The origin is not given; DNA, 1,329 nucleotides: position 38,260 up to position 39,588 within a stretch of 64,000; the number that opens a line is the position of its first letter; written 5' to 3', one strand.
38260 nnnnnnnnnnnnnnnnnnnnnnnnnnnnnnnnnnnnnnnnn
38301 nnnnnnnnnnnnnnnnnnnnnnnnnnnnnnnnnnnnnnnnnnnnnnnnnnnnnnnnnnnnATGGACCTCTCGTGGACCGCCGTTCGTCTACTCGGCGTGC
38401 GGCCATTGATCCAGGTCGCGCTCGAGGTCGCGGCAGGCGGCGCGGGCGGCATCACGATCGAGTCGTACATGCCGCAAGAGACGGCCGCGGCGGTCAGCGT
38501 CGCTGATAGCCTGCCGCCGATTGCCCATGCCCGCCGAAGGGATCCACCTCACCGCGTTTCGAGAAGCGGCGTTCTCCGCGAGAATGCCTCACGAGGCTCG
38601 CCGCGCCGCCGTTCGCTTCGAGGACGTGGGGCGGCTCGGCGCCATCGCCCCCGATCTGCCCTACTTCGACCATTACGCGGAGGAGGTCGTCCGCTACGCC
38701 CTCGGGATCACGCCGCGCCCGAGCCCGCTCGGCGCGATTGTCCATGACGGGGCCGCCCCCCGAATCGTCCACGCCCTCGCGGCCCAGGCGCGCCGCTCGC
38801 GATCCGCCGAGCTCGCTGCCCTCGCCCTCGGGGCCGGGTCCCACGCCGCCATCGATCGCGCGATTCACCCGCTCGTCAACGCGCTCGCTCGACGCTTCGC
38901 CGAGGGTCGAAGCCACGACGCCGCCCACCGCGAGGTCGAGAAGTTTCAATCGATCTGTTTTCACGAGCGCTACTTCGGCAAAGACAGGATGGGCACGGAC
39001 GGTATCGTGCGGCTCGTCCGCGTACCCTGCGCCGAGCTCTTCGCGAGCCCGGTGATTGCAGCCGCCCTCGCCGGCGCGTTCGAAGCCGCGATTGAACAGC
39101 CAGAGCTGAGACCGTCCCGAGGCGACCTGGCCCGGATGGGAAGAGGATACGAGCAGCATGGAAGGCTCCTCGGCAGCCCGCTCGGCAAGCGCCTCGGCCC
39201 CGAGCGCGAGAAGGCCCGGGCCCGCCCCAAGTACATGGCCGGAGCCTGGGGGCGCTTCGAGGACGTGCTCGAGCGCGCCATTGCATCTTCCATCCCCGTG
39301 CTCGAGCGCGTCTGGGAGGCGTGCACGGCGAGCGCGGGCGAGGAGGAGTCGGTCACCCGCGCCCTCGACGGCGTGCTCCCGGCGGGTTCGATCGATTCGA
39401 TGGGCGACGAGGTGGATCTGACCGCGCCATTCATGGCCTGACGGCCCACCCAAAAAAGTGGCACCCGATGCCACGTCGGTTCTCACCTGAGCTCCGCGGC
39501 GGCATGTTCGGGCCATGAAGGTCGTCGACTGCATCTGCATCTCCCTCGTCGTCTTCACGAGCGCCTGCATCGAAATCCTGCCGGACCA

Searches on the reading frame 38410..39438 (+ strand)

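Call 20: search_protein_families(library=pfam, proteins=[window:38410-39438:+], max_evalue=0.00001)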
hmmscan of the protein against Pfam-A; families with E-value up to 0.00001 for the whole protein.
window:38410-39438:+ (343 aa): 1 family
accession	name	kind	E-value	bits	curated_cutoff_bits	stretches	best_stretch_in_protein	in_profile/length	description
PF00882.24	Zn_dep_PLPC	-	4.5e-06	27.1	26.8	1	46-187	2-127/167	Zinc dependent phospholipase C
